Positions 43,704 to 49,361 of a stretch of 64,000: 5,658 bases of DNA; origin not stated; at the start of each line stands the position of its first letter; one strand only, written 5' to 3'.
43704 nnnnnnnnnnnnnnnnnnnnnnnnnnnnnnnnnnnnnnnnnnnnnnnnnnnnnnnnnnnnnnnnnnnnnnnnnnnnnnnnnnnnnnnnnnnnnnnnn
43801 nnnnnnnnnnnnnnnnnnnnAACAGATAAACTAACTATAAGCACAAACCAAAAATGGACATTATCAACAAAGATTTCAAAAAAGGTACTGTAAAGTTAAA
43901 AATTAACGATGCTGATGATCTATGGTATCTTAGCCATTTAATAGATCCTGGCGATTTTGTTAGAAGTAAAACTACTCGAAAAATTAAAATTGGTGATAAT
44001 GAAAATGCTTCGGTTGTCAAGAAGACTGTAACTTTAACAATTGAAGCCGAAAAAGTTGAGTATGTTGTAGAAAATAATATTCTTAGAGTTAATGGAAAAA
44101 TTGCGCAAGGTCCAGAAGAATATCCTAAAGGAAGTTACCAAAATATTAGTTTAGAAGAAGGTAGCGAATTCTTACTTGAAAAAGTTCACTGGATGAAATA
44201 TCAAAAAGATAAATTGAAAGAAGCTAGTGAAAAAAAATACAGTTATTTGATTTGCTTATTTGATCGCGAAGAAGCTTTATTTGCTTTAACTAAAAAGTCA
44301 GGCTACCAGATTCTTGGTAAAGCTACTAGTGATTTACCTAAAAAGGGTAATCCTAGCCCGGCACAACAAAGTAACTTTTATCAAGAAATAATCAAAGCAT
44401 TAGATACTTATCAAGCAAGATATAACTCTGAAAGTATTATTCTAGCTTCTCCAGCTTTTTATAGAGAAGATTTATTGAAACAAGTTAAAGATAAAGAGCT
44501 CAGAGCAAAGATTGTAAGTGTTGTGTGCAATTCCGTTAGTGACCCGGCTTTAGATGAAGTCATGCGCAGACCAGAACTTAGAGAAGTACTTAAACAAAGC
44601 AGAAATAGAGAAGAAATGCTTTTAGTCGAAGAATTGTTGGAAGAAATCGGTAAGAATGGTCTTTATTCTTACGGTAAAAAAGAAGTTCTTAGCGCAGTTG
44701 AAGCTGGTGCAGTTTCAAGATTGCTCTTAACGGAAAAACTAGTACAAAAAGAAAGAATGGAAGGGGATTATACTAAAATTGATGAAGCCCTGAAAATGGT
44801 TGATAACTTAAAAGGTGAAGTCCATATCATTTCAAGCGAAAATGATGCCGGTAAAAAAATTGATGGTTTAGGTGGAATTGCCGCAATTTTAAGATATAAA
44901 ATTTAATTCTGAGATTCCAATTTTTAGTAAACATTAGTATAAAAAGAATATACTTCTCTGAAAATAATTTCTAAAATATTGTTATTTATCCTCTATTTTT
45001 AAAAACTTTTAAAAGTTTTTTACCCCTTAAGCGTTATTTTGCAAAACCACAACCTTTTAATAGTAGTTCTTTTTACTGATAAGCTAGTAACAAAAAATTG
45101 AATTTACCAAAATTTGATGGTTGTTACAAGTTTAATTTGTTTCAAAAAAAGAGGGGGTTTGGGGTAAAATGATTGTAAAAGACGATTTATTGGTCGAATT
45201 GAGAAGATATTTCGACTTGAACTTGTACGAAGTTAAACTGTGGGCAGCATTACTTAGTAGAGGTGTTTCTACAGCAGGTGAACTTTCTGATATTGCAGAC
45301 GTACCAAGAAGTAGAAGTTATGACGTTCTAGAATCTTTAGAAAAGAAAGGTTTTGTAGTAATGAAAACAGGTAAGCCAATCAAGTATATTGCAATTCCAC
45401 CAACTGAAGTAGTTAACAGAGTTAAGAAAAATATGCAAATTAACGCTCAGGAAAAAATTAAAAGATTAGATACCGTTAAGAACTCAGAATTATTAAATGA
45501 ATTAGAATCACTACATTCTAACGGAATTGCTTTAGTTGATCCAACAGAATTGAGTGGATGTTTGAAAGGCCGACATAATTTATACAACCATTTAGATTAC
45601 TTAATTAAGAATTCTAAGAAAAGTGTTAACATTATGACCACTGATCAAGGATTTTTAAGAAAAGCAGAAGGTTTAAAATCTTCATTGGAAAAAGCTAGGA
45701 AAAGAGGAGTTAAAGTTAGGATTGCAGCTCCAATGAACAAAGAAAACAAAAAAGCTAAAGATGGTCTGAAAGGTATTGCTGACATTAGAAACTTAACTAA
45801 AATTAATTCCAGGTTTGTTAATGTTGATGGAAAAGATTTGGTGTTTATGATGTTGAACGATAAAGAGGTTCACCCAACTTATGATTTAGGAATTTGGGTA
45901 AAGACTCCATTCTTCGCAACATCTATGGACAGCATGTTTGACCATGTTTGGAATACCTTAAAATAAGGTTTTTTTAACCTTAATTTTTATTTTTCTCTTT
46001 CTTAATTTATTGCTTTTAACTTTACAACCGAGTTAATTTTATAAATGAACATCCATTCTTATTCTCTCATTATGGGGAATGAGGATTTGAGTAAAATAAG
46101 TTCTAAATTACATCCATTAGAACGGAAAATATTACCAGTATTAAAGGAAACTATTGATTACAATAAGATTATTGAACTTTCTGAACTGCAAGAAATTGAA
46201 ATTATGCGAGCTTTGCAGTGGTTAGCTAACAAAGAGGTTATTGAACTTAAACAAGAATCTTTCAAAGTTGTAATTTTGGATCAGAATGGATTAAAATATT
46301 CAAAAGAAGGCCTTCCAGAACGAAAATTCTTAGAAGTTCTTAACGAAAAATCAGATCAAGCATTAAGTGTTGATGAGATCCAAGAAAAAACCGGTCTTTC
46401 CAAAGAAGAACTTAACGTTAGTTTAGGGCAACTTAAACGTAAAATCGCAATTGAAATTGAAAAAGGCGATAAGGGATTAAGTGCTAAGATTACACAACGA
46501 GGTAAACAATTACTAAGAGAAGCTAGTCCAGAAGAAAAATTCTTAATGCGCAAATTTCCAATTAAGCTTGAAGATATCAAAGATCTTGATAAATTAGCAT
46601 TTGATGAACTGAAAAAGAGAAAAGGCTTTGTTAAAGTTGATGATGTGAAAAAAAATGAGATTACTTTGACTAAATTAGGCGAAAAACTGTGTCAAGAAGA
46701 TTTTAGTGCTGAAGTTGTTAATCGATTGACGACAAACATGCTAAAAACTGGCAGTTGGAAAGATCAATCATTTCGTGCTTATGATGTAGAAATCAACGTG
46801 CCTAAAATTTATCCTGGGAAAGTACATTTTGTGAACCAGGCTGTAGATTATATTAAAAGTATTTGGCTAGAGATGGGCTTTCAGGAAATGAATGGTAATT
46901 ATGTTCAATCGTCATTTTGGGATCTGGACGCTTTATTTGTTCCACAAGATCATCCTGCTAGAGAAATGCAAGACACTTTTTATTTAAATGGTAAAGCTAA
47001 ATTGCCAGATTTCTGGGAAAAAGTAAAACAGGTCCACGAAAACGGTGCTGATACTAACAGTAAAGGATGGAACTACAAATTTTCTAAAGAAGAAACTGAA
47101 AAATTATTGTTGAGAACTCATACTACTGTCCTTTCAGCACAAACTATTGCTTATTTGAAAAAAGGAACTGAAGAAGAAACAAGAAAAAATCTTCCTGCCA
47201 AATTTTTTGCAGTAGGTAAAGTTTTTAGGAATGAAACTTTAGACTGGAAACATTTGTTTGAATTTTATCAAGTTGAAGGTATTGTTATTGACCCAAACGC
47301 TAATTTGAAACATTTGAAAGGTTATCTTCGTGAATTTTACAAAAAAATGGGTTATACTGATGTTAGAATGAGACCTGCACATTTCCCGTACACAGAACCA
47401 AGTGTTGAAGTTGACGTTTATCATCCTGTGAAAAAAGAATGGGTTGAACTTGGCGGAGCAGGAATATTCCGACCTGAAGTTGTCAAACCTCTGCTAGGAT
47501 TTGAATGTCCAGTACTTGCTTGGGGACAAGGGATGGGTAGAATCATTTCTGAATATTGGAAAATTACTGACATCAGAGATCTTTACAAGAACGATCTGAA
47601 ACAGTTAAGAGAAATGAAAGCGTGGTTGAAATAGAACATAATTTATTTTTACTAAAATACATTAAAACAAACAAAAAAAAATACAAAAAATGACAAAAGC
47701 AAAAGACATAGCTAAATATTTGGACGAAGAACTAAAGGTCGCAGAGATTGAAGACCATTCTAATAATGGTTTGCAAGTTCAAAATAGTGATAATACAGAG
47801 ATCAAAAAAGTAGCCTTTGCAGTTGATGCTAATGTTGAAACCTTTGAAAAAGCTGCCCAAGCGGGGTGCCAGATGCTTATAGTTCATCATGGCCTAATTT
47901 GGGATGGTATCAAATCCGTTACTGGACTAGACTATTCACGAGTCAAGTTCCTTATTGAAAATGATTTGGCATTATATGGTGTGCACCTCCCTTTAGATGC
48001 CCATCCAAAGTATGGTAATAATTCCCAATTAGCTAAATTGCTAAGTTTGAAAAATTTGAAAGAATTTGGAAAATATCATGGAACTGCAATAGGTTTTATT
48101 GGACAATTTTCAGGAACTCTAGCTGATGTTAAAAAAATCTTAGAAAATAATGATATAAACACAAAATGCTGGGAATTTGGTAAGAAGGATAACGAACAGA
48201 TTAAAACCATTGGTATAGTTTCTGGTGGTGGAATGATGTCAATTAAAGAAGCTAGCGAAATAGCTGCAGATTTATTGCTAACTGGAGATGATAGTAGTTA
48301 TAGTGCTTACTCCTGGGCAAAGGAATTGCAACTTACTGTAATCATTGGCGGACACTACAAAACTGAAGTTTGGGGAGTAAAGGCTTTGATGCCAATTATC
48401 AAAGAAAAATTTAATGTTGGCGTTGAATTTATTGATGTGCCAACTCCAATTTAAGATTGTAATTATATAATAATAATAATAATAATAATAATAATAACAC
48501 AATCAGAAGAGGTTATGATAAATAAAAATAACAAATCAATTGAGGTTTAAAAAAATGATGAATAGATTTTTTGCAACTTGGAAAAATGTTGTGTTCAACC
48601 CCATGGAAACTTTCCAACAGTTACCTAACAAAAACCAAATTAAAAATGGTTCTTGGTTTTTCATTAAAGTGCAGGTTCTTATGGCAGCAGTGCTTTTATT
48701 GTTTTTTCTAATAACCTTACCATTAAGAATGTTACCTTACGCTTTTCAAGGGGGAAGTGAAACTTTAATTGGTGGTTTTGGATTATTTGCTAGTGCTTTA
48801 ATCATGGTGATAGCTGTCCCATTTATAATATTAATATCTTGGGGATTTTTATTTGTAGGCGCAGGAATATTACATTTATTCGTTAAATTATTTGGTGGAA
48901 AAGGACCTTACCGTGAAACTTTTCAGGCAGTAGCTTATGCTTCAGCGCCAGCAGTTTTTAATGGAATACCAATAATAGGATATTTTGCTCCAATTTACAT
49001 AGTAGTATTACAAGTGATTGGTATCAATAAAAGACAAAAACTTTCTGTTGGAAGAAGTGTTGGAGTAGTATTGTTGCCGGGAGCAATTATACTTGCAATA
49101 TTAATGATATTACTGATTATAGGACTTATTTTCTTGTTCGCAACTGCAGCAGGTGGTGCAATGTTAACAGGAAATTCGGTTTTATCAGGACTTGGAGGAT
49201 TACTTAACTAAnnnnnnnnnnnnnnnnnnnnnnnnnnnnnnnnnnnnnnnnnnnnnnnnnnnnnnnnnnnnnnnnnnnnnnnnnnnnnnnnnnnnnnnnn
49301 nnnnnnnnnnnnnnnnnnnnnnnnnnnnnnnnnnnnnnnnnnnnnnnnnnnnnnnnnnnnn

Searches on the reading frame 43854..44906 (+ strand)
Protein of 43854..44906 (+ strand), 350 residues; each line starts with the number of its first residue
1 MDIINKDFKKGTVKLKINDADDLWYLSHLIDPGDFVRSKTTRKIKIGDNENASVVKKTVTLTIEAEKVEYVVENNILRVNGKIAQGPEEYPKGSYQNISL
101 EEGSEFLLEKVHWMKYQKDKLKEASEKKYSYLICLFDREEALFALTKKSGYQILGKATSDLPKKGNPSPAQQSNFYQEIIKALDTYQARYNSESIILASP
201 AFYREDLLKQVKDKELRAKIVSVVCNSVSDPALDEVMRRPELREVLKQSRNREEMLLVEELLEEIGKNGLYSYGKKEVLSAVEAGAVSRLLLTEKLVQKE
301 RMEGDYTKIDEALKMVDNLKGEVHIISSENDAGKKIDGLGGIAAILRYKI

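Call 79: search_protein_families(library=pfam, max_evalue=0.00001, proteins=[window:43854-44906:+])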
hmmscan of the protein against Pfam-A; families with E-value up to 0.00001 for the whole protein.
window:43854-44906:+ (350 aa): 3 families
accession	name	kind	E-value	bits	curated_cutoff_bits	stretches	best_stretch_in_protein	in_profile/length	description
PF03463.20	eRF1_1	-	9.2e-28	97.1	23.8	1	2-124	2-122/123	eRF1 domain 1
PF03465.20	eRF1_3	-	1.2e-23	84.1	25.8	1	253-350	3-106/106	eRF1 domain 3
PF03464.20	eRF1_2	-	5.4e-09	36.9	27.1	1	133-239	4-126/133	eRF1 domain 2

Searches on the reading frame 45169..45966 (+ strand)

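Call 79: search_protein_families(library=pfam, max_evalue=0.00001, proteins=[window:45169-45966:+])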
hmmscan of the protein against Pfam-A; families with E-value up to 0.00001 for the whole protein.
window:45169-45966:+ (265 aa): 2 families
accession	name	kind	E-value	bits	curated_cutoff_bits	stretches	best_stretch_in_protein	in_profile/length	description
PF01978.25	TrmB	-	7.4e-19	67.8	25.6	1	14-78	3-67/68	Sugar-specific transcriptional regulator TrmB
PF11495.14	Regulator_TrmB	-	6.6e-06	26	22.2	1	133-263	6-131/233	Archaeal transcriptional regulator TrmB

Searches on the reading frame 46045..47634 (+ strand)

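Call 79: search_protein_families(library=pfam, max_evalue=0.00001, proteins=[window:46045-47634:+])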
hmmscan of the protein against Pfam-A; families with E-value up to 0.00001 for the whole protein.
window:46045-47634:+ (529 aa): 1 family
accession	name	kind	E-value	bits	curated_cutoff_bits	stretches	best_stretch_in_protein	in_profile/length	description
PF01409.25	tRNA-synt_2d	-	3.8e-80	269.3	19.8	1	246-523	2-245/246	tRNA synthetases class II core domain (F)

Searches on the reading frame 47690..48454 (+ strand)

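Call 79: search_protein_families(library=pfam, max_evalue=0.00001, proteins=[window:47690-48454:+])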
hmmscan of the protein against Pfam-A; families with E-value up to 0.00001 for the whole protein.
window:47690-48454:+ (254 aa): 1 family
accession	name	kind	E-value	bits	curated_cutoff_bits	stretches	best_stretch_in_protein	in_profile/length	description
PF01784.24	DUF34_NIF3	-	7.2e-62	209.7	23.4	1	3-250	2-252/256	Duf34/NIF3 (NGG1p interacting factor 3)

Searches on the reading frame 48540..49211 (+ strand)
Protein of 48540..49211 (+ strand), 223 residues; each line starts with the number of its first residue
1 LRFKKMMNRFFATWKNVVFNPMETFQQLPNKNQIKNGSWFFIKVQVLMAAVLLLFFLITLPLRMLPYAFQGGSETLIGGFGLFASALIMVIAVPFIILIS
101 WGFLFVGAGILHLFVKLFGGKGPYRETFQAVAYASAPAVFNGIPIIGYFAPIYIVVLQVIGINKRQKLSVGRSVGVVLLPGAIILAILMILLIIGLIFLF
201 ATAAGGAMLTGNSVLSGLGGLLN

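Call 79: search_protein_families(library=pfam, max_evalue=0.00001, proteins=[window:48540-49211:+])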
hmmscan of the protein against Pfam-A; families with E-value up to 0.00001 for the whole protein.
window:48540-49211:+ (223 aa): 1 family
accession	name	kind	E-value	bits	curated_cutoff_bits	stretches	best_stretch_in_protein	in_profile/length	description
PF04893.22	Yip1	-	5.4e-16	59.4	28.6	1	16-190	2-172/173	Yip1 domain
